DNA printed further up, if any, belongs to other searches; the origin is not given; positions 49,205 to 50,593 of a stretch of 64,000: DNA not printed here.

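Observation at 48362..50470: Monocistronic TIR-like / PLP-enzyme fusion protein bracketed by two hairpins: candidate undescribed NAD-linked or immune module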

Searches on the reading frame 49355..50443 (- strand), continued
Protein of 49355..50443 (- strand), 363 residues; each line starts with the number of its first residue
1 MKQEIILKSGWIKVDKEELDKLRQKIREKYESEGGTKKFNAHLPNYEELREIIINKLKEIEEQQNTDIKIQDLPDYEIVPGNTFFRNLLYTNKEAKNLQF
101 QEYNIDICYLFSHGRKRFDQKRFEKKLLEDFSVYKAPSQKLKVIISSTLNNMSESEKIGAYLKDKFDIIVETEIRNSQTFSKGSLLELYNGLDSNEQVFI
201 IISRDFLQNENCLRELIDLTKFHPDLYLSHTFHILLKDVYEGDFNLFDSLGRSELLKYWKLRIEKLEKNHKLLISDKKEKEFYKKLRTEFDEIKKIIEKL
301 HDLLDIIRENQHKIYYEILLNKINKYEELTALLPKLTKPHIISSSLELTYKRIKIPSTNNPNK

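Call 62: fold_search(model_id=the predicted structure, library=viral)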
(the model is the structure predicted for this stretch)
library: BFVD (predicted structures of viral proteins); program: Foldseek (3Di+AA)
matches with E <= 10: 460; with E <= 0.001: 0
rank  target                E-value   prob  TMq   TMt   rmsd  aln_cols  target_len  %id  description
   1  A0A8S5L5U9            4.9e-03  0.51  0.20  0.16  28.7       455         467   12  Signal recognition particle receptor [MELD virus sp.]
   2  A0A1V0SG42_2          9.6e-03  0.35  0.18  0.07  26.5       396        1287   12  DUF3638 domain-containing protein [Hokovirus HKV1]
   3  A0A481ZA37            1.3e-02  0.66  0.20  0.18  18.9       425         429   12  AIG1 family protein [Pithovirus LCPAC304]
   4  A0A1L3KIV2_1          3.4e-02  0.35  0.17  0.06  20.5       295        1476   11  (no name in the UniProt tables at hand)
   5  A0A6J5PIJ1            3.6e-02  0.75  0.19  0.16   9.7       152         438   13  SGNH_hydrolase domain containing protein [uncultured Caudovirales phage]
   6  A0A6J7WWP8            4.1e-02  0.60  0.19  0.28  19.5       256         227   11  TtrR Response regulator [uncultured Caudovirales phage]
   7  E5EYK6                4.3e-02  0.94  0.18  0.28  10.4       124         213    9  (no name in the UniProt tables at hand)
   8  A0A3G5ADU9            4.3e-02  0.51  0.19  0.17  34.3       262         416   14  Uncharacterized protein [Satyrvirus sp.]
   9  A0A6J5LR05            5.1e-02  0.60  0.19  0.06  12.3       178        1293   13  Uncharacterized protein [uncultured Caudovirales phage]
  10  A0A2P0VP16            5.4e-02  0.66  0.23  0.10  15.8       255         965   16  TIR/WD40 domain-containing protein [Tetraselmis virus 1]
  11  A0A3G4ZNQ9            7.5e-02  0.54  0.19  0.27  17.8       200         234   12  CD-NTase-associated protein 12/Pycsar effector protein TIR domain-containing protein [Terrestrivirus sp.]
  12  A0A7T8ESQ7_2          9.4e-02  0.44  0.20  0.09  16.6       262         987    8  (no name in the UniProt tables at hand)
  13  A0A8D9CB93            1.0e-01  0.44  0.18  0.25  16.4       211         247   16  Sugar phosphate isomerase YwlF [uncultured marine phage]
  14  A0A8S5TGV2            1.1e-01  0.13  0.16  0.12  32.8       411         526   13  Uncharacterized protein [Myoviridae sp. ctIty1]
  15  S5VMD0                1.2e-01  0.66  0.18  0.35   6.3       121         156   12  Uncharacterized protein [Pseudomonas phage PaBG]
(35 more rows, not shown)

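Call 69: find_related_loci(query=A6, collection=metagenome_contigs, flank=8000)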
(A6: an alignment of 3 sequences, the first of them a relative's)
Query A6 (371 aa) in metagenome_contigs; peptide patterns used: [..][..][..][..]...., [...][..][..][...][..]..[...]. (x = any residue, [..] = any of these).
600 stretches matched a pattern, but none encodes a relative of the query by tblastn (E <= 1e-3).

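Call 70: find_encoding_contigs(protein=P0132, flank=8000, max_places=4)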
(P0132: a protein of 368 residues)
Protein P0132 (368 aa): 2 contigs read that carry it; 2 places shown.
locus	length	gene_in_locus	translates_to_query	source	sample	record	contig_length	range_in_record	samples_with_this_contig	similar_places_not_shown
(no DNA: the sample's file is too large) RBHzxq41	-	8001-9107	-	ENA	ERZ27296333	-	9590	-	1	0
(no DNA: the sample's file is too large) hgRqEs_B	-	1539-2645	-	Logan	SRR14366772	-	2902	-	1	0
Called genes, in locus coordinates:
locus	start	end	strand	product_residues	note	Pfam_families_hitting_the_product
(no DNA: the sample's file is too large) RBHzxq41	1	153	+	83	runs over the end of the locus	?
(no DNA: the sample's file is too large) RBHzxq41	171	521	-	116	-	PF02152:FolB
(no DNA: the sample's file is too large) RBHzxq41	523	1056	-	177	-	PF13689:DUF4154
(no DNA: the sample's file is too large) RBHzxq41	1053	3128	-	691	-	PF07715:Plug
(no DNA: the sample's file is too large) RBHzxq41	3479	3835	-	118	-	PF20137:BubE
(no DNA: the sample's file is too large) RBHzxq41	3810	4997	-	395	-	PF20590:DUF6791, PF00899:ThiF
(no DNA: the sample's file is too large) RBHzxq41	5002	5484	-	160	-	PF14452:Multi_ubiq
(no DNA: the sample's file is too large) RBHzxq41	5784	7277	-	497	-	PF00899:ThiF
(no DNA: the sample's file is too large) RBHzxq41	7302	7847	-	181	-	-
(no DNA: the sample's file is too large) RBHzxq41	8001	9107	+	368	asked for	-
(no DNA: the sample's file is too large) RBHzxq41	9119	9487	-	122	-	?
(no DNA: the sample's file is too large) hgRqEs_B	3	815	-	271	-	?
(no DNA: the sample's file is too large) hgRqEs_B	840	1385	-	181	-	-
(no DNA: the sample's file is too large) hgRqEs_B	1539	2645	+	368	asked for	-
